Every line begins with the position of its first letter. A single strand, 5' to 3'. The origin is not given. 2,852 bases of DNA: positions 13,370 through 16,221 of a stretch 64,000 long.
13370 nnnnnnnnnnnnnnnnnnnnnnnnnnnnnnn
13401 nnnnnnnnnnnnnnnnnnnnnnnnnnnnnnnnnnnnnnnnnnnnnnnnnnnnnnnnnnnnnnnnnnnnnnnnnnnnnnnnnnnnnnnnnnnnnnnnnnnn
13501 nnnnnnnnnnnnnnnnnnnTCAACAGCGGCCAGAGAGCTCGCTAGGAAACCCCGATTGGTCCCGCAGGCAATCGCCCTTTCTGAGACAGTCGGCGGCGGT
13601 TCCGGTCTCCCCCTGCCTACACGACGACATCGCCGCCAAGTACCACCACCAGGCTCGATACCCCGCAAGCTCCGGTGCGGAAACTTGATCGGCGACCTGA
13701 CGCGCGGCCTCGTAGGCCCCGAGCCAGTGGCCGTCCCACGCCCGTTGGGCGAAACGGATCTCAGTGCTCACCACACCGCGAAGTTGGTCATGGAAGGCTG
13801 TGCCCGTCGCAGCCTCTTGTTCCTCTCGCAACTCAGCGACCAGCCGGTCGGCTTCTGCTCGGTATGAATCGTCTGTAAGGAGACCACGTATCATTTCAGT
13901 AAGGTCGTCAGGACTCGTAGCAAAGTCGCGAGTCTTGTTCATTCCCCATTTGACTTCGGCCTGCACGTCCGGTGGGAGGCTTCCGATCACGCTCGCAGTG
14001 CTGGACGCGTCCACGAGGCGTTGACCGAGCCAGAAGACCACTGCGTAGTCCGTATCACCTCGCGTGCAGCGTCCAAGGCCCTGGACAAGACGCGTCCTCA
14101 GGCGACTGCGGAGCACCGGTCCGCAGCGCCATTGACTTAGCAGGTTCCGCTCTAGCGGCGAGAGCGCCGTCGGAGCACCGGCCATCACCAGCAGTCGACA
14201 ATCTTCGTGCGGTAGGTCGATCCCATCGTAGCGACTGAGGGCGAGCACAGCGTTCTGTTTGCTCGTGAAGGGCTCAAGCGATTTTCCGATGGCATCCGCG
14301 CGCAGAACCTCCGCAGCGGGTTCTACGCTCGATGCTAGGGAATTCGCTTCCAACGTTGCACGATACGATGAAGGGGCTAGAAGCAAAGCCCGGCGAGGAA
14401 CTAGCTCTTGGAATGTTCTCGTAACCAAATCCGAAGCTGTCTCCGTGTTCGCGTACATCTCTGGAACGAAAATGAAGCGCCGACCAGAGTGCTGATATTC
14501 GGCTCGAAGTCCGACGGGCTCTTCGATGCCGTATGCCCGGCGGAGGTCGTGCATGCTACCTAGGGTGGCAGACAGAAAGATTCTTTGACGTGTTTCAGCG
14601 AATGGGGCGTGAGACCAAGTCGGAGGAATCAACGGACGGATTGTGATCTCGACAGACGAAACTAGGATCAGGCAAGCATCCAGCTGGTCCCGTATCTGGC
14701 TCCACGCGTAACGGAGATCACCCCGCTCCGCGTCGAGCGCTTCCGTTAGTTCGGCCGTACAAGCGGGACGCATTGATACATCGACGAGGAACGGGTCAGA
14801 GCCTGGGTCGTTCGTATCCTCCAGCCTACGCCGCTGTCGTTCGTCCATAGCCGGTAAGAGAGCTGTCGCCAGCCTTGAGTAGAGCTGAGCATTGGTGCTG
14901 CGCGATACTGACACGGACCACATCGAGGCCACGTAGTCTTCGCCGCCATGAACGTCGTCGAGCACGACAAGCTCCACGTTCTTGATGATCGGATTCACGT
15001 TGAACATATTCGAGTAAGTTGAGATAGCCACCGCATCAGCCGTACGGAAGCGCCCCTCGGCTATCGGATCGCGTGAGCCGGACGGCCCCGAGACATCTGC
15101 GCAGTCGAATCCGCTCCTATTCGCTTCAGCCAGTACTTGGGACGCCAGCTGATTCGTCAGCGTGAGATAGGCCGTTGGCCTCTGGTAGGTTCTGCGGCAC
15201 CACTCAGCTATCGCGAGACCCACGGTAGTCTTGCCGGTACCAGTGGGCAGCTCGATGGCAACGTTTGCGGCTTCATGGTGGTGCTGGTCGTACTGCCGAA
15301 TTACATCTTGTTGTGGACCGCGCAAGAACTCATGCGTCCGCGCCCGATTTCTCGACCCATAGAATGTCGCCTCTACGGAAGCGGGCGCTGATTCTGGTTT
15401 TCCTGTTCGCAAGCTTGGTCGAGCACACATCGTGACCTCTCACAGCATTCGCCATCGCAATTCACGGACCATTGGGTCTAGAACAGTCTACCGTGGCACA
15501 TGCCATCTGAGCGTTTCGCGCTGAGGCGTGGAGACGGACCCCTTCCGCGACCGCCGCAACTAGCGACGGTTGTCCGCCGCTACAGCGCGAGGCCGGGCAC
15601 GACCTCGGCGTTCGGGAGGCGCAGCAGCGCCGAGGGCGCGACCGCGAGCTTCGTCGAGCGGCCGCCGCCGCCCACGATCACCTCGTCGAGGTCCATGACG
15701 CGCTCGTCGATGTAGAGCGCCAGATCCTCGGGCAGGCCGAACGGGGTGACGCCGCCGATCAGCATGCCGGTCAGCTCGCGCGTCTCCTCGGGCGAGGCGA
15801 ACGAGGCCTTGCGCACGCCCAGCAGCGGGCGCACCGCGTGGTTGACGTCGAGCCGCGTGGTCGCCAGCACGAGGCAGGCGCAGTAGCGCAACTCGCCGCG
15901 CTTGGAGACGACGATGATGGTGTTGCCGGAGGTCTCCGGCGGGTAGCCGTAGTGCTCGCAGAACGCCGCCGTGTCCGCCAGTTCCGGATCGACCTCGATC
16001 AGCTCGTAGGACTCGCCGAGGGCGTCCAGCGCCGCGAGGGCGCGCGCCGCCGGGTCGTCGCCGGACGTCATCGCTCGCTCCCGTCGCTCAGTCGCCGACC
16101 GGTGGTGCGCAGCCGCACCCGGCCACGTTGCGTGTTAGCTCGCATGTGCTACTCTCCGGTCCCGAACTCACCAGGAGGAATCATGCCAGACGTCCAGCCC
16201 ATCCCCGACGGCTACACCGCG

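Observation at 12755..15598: Compact low-GC island: SF2 DExH helicase plus PD-(D/E)xK nuclease-like gene pair, candidate uncharacterised defence cassette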

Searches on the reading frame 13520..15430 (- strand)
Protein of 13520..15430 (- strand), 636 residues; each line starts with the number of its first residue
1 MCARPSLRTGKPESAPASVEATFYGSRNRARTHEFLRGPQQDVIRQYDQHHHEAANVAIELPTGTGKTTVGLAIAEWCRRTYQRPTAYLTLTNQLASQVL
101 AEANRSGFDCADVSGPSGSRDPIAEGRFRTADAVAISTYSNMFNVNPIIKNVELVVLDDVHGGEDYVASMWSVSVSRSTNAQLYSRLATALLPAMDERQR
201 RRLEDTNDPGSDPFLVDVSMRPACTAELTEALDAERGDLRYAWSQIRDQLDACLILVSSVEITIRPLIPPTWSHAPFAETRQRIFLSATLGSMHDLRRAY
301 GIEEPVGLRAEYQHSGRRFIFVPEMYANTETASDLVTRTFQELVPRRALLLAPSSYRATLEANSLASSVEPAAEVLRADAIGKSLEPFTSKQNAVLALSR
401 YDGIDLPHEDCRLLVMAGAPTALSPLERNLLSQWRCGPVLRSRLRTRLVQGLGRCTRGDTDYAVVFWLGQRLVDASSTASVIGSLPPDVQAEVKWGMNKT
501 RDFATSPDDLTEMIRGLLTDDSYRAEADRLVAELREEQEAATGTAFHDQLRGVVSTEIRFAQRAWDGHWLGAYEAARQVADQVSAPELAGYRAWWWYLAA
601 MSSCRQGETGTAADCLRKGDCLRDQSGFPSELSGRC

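Call 5: search_protein_families(library=pfam, proteins=[window:13520-15430:-], max_evalue=0.1)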
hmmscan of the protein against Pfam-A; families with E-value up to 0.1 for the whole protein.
window:13520-15430:- (636 aa): 4 families
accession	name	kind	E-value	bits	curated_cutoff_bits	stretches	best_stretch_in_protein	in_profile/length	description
PF00270.35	DEAD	-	3.8e-08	33.7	26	1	40-162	4-128/167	DEAD/DEAH box helicase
PF04851.21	ResIII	-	4.9e-08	33.5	22.5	1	36-163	4-137/164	Type III restriction enzyme, res subunit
PF13307.12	Helicase_C_2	-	3e-07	31.1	25.3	1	379-487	47-169/170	Helicase C-terminal domain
PF13377.12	Peripla_BP_3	-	0.0063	17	26.5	0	53-110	38-101/167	Periplasmic binding protein-like domain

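Call 6: search_protein_families(library=padloc, proteins=[window:13520-15430:-], max_evalue=1)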
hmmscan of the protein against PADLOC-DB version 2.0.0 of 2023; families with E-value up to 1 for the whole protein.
window:13520-15430:- (636 aa): 7 families
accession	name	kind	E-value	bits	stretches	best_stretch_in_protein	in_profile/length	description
PDLC04987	PDC-S28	-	5.6e-81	271.1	1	36-614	37-612/846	-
PDLC04986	PDC-S28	-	3.3e-74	248.7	1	15-590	15-584/831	-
PDLC01439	typeIV_DinG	-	8.7e-22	75.5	2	248-491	314-562/575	CAS-IV-A; associated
PDLC01763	Cas3b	-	0.00015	18.7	1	38-83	248-292/762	-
PDLC01759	Cas3b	-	0.0011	15.7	1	40-79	217-255/711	-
PDLC02082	Cas3b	-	0.047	10.1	1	40-82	231-274/734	-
PDLC00938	Cas3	-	0.1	9.8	1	58-76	3-21/358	CRISPR-associated helicase Cas3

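Call 7: search_protein_families(library=ncbifam, proteins=[window:13520-15430:-], max_evalue=1)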
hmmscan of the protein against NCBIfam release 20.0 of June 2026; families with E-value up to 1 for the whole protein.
window:13520-15430:- (636 aa): 9 families
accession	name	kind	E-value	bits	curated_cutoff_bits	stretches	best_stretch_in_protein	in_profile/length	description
NF053712.1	repair_DEAH_YoaA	equivalog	2.9e-07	29.6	680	1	278-488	386-616/630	DNA repair helicase YoaA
TIGR01407.1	dinG_rel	hypoth_equivalog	1.3e-05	23.7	547.7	1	398-488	772-870/889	putative DnaQ family exonuclease/DinG family helicase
NF005981.0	PRK08074.1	equivalog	7.1e-05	21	789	1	447-487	870-910/931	ATP-dependent DNA helicase DinG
NF008729.0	PRK11747.1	equivalog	0.00052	18.6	598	1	446-487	655-696/703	ATP-dependent DNA helicase DinG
NF041063.1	DpdF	equivalog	0.0029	16.3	550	1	39-76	144-180/813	protein DpdF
NF045503.1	repair_heli_XPB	equivalog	0.022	13.3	610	1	33-96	181-245/548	DNA repair helicase XPB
TIGR00604.1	rad3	subfamily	0.023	13.3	246.95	0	36-105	11-82/706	DNA repair helicase (rad3)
TIGR01054.1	rgy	equivalog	0.36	8.3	471.7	1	56-102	97-142/1172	reverse gyrase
TIGR01587.1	cas3_core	equivalog_domain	0.39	9.8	102.45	1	58-76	3-21/358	CRISPR-associated helicase Cas3'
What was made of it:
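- On DinG / YoaA / XPD repair helicases: YoaA scores 29.6 bits against a cut-off of 680, and DinG scores 21 against 789 (call 7).
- The NCBIfam scores are far below the cut-offs, for example 29.6 bits against 680 for YoaA (call 7).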

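Call 10: find_homologous_proteins(query=window:13520-15430:-, max_evalue=0.00001)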
Query window:13520-15430:- (636 aa): 453 proteins with E <= 0.00001 among 8000 candidates; the best 120 are listed.
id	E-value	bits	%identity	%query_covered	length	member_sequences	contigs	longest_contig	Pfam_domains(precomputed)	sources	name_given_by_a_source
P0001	0.0e+0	1441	100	100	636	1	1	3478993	PF00270.36,PF13307.13,PF04851.22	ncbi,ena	-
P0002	3.1e-201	688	52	97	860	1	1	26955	PF00270.36,PF13307.13,PF04851.22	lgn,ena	-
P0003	4.0e-198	678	50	97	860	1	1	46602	PF00270.36,PF13307.13,PF04851.22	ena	-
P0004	2.2e-196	672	50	97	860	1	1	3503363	PF00270.36,PF13307.13,PF04851.22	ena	-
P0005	8.1e-180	617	46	99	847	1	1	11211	PF00270.36,PF13307.13,PF04851.22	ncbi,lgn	-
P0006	7.2e-178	611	45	99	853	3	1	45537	PF00270.36,PF13307.13,PF04851.22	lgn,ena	-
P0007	3.4e-177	609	47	99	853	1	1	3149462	PF00270.36,PF13307.13,PF04851.22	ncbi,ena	-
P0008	4.9e-175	602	47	95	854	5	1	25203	PF00270.36,PF13307.13,PF04851.22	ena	-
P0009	9.1e-173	594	45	99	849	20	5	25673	PF00270.36,PF13307.13,PF04851.22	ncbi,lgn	ncbi:MAG: DEAD/DEAH box helicase [Terriglobales bacterium]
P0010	5.7e-172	591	46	99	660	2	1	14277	PF00270.36,PF13307.13,PF04851.22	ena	-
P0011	3.8e-170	585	44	99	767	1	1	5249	PF00270.36,PF13307.13,PF04851.22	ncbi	-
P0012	6.7e-170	585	44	99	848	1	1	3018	PF00270.36,PF13307.13,PF04851.22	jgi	jgi:hypothetical protein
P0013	3.2e-169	582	47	98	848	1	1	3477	PF00270.36,PF13307.13,PF04851.22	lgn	-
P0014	4.7e-169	582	44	97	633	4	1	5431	PF00270.36,PF13307.13,PF04851.22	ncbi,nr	ncbi:MAG TPA: DEAD/DEAH box helicase family protein, partial [Bryobacteraceae bacterium]|nr:DEAD/DEA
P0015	4.9e-169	582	45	99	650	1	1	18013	PF00270.36,PF13307.13,PF04851.22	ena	-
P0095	2.4e-156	540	43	99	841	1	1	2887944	PF00270.36,PF13307.13,PF04851.22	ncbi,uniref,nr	ncbi:DEAD/DEAH box helicase [Acidithiobacillus sulfuriphilus]|uniref:DEAD/DEAH box helicase n=2 Tax=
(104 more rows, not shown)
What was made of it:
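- The source is a 3.48-Mb contig (call 10), which suggests a well-covered assembly.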

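Call 13: find_encoding_contigs(protein=P0001, flank=10000, max_places=3)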
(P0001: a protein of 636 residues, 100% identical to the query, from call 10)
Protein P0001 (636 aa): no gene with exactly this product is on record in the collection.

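Call 28: find_encoding_contigs(protein=P0002, flank=10000, max_places=3)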
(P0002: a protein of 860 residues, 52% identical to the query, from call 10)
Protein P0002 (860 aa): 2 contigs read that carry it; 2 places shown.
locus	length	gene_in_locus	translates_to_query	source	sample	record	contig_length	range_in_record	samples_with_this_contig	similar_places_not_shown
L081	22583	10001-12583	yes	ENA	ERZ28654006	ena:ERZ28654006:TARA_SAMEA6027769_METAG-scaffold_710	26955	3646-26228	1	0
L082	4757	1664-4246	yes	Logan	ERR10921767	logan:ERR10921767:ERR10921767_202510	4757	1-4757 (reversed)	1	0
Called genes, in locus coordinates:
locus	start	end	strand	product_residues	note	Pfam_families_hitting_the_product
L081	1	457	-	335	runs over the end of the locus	-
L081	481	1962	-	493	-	PF00176:SNF2-rel_dom, PF04851:ResIII (faint), PF00271:Helicase_C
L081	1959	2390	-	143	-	-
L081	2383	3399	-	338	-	-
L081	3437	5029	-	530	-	PF13589:HATPase_c_3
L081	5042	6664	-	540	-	-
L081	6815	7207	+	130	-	-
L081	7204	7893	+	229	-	PF08808:RES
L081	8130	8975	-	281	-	PF26305:CD_NTase_C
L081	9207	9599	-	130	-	-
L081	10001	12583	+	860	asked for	PF00270:DEAD, PF04851:ResIII, PF13307:Helicase_C_2 (weak)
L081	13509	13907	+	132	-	-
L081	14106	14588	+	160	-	-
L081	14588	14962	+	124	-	-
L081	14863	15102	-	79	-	-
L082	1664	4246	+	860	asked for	PF00270:DEAD, PF04851:ResIII, PF13307:Helicase_C_2 (weak)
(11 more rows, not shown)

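Call 29: find_encoding_contigs(protein=P0004, flank=10000, max_places=3)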
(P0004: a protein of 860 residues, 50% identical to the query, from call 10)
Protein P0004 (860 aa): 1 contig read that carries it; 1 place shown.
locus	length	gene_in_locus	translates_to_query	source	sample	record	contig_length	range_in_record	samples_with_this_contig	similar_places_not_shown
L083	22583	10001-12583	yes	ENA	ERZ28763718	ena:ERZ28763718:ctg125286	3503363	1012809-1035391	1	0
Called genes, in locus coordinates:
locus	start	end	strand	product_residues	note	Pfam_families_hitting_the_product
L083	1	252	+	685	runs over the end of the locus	PF22879:AIPR_N, PF10592:AIPR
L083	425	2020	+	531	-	PF00145:DNA_methylase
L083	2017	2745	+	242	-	PF00633:HHH (weak)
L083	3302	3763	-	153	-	PF01609:DDE_Tnp_1, PF13612:DDE_Tnp_1_3 (weak)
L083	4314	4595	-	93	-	-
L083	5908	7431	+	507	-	PF00089:Trypsin, PF13365:Trypsin_2, PF02369:Big_1 (faint)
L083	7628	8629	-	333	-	PF13289:SIR2_2 (faint)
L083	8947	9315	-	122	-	-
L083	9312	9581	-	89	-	-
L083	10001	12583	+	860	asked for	PF00270:DEAD, PF04851:ResIII, PF13307:Helicase_C_2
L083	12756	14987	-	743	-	PF04851:ResIII (faint), PF00271:Helicase_C (weak)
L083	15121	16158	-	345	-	PF19587:DUF6094, PF05175:MTS (weak)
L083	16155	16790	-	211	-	-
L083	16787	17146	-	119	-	-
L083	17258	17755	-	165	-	PF04002:RadC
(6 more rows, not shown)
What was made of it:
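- The closest homologues lie in defence islands (calls 28, 29).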

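Call 41: find_encoding_contigs(protein=P0010, flank=4000, max_places=2)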
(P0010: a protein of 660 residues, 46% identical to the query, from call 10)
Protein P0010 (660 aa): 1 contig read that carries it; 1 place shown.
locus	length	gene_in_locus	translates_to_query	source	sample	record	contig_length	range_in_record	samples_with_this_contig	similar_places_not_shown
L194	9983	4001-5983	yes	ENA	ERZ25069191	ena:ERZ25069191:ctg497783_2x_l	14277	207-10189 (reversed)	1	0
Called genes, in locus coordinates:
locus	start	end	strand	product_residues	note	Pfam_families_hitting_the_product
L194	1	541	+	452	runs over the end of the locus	PF05598:DUF772, PF01609:DDE_Tnp_1 (faint)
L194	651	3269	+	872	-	PF02384:N6_Mtase, PF07669:Eco57I, PF12950:TaqI_C (faint)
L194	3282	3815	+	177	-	-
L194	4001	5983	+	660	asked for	PF00270:DEAD, PF04851:ResIII, PF13307:Helicase_C_2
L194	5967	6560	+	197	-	-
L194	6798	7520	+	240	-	-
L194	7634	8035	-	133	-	PF01695:IstB_IS21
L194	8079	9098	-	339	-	PF02899:Phage_int_SAM_1, PF13495:Phage_int_SAM_4 (weak), PF00589:Phage_integrase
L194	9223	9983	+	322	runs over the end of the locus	?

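Call 42: find_encoding_contigs(protein=P0015, flank=4000, max_places=2)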
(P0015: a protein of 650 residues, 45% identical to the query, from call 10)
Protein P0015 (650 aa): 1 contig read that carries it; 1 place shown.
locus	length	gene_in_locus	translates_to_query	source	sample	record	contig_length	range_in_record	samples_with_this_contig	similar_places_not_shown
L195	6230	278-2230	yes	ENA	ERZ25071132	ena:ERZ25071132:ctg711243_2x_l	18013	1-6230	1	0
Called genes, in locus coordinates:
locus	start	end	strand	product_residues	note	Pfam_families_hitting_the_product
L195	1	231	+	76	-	?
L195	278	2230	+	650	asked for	PF00270:DEAD (weak), PF04851:ResIII (weak), PF13307:Helicase_C_2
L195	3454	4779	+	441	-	PF00575:S1 (weak), PF21710:Spt6_S1 (faint), PF23459:S1_RRP5 (faint), PF00575:S1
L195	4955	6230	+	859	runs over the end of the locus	PF02861:Clp_N, PF02861:Clp_N, PF23569:NBD_SMAX1, PF00004:AAA, PF17871:AAA_lid_9, PF00004:AAA, PF07724:AAA_2, PF07728:AAA_5, +9 more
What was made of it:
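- Other 'short' homologues come from 2x-coverage long-read contigs (calls 41, 42), which shows that such errors do occur. Other truncated homologues sit on 2x-coverage long-read contigs, so indel errors exist in this kind of data (calls 41, 42).
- Tried and rejected: Recurrent natural split of the family: rejected, because L194 and L195 break at other positions and come from 2x-coverage contigs (calls 41, 42).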

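Call 44: list_cluster_members(proteins=[P0001])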
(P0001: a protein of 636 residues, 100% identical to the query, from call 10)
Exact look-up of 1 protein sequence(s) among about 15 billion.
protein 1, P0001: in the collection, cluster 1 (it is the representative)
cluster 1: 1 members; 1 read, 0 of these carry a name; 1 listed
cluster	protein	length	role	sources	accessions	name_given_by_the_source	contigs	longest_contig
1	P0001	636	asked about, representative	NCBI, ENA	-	-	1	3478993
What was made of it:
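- Tried and rejected: Source genome: I could not recover its accession. find_encoding_contigs found no record for P0001 (call 13), and list_cluster_members returned no accession or name (call 44).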

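Call 63: search_protein_families(library=padloc, proteins=[P0002, P0095], max_evalue=0.001)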
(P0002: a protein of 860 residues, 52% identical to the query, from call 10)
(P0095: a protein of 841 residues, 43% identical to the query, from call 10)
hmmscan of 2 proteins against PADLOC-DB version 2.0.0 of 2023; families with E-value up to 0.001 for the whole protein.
P0002 (860 aa): 4 families
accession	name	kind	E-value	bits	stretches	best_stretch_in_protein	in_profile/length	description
PDLC04987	PDC-S28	-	5.8e-113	376.9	1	34-857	35-843/846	-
PDLC04986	PDC-S28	-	2.6e-100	335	1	14-853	13-826/831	-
PDLC01439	typeIV_DinG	-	5.6e-17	59.6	2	262-478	315-545/575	CAS-IV-A; associated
PDLC01729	typeIV_DinG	-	0.00063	16.6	0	450-475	591-616/666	Csf4_0_IVA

P0095 (841 aa): 3 families
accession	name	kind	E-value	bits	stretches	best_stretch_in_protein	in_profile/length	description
PDLC04987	PDC-S28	-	8.1e-108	359.9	1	7-812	7-815/846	-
PDLC04986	PDC-S28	-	3.6e-100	334.5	1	11-833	10-819/831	-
PDLC01439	typeIV_DinG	-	6e-19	66.1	2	261-492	317-562/575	CAS-IV-A; associated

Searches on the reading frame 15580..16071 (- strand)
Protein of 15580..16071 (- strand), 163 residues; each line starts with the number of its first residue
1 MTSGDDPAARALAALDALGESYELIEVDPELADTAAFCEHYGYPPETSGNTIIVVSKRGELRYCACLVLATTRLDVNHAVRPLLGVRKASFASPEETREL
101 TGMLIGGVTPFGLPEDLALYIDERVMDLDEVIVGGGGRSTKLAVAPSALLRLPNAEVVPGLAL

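Call 5: search_protein_families(library=pfam, proteins=[window:15580-16071:-], max_evalue=0.1)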
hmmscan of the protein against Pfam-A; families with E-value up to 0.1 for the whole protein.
window:15580-16071:- (163 aa): 1 family
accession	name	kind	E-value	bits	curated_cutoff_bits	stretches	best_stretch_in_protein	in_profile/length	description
PF04073.20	tRNA_edit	-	1.6e-22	80.3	25.5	1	29-152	2-123/123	Aminoacyl-tRNA editing domain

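Call 15: find_related_loci(query=window:15580-16071:-, collection=genome_contigs, flank=10000)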
Query window:15580-16071:- (163 aa) in genome_contigs; peptide patterns used: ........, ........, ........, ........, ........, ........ (x = any residue, [..] = any of these).
316 stretches matched a pattern; 132 encode a relative of the query (tblastn E <= 1e-3); the best 80 are kept; 80 distinct loci.
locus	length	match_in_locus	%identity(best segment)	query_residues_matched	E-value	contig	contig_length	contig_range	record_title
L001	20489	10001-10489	94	1-163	6e-97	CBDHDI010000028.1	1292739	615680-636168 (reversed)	MAG: Dehalococcoidia bacterium isolate d0c5affc-a78a-4576-9923-169fe3940cd0 genome assembly, contig: contig_28, whole ge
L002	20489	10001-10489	93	1-163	1e-96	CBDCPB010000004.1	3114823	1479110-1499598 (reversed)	MAG: Dehalococcoidia bacterium isolate 8ea35d84-8be8-4b26-9b51-5b82e401d502 genome assembly, contig: contig_4, whole gen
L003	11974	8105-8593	93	1-163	1e-96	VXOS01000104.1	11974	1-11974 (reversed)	MAG: Chloroflexi bacterium isolate SB0662_bin_38 NODE_4441_length_11974_cov_54.460861, whole genome shotgun sequence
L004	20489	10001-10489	93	1-163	8e-92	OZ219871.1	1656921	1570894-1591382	MAG: Dehalococcoidia bacterium isolate adc01b0e-c114-4b94-a05b-fd73c1a39460 genome assembly, chromosome: 5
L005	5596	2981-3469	94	1-163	4e-90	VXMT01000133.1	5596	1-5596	MAG: Chloroflexi bacterium isolate SB0661_bin_43 NODE_7466_length_5596_cov_19.885941, whole genome shotgun sequence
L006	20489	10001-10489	94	1-163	7e-88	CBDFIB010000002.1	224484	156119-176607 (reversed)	MAG: Dehalococcoidia bacterium isolate 7cd25a05-99ee-4af3-888e-ade58bc44bba genome assembly, contig: contig_2, whole gen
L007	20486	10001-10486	93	1-162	5e-88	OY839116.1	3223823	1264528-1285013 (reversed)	MAG: Dehalococcoidia bacterium isolate 44b3abb6-b6b9-4f11-be96-93ee54cc77f6 genome assembly, chromosome: 1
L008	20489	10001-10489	91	1-163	2e-87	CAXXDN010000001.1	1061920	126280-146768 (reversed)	MAG: Dehalococcoidia bacterium isolate dc2ee83f-b268-46d2-8eab-f8d2e8673164 genome assembly, contig: contig_1, whole gen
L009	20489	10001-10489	93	1-163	1e-86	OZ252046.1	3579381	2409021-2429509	MAG: Dehalococcoidia bacterium isolate ad336184-ad58-47b0-9b5a-c7672a60f3bb genome assembly, chromosome: 1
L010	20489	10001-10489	93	1-163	5e-91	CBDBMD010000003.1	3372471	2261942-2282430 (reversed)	MAG: Dehalococcoidia bacterium isolate 82647b19-91a1-4440-b29b-303ca9d817fb genome assembly, contig: contig_3, whole gen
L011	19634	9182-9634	66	12-162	1e-62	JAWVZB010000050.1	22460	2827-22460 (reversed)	MAG: Nitriliruptorales bacterium isolate HN14.bin.18 k141_843561_length_22460_cov_14.5119, whole genome shotgun sequence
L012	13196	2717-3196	63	3-162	2e-60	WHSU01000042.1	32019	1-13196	MAG: Dehalococcoidia bacterium isolate Dino_bin15 k141_643370_length_32019_cov_29.0000, whole genome shotgun sequence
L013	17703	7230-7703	63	6-163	2e-60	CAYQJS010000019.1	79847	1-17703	MAG TPA_asm: uncultured Chloroflexota bacterium isolate SRP119689_co1_77 genome assembly, contig: NODE_302_length_79847_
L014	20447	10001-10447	65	14-163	4e-60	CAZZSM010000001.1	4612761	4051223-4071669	MAG: Candidatus Entotheonella sp. DD2 isolate Candidatus Entotheonella baccata DD2 genome assembly, contig: DD2_1, whole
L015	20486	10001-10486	59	1-162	1e-59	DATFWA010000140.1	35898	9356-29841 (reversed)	MAG TPA_asm: Candidatus Methylomirabilota bacterium isolate SMAG_U9478 k141_9842795, whole genome shotgun sequence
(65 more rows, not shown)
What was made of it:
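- Tried and rejected: The lineage was inferred from flanking-gene relatives instead (call 15).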

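Call 75: search_protein_families(library=pfam, proteins=[L002:10543-10971:-, L002:10971-11207:-, L003:8604-9203:+], max_evalue=0.01)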
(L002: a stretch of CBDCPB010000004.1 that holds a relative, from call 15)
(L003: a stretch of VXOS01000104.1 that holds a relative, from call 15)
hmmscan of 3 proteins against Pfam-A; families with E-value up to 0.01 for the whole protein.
L002:10543-10971:- (143 aa): 1 family
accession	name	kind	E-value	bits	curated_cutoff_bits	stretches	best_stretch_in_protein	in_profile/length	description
PF01850.27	PIN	-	1.2e-14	55.4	23.6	1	2-133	1-118/120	PIN domain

L002:10971-11207:- (79 aa): 4 families
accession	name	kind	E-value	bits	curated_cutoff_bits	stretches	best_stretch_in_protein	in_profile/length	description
PF01402.27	RHH_1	-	3.5e-06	27.2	20.5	1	2-39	1-38/39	Ribbon-helix-helix protein, copG family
PF09957.15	VapB_antitoxin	-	7.8e-05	22.9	23.4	1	1-44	1-42/47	Bacterial antitoxin of type II TA system, VapB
PF19891.5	DUF6364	-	0.0001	23.1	27.3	1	4-45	6-39/70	Family of unknown function (DUF6364)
PF07704.17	PSK_trans_fac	-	0.00087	20.6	28.3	1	15-47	14-45/82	Rv0623-like transcription factor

L003:8604-9203:+ (200 aa): 1 family
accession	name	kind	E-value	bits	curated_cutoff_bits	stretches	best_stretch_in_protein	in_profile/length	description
PF13643.11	DUF4145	-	0.0072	16.8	23.1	0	121-160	36-75/88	Domain of unknown function (DUF4145)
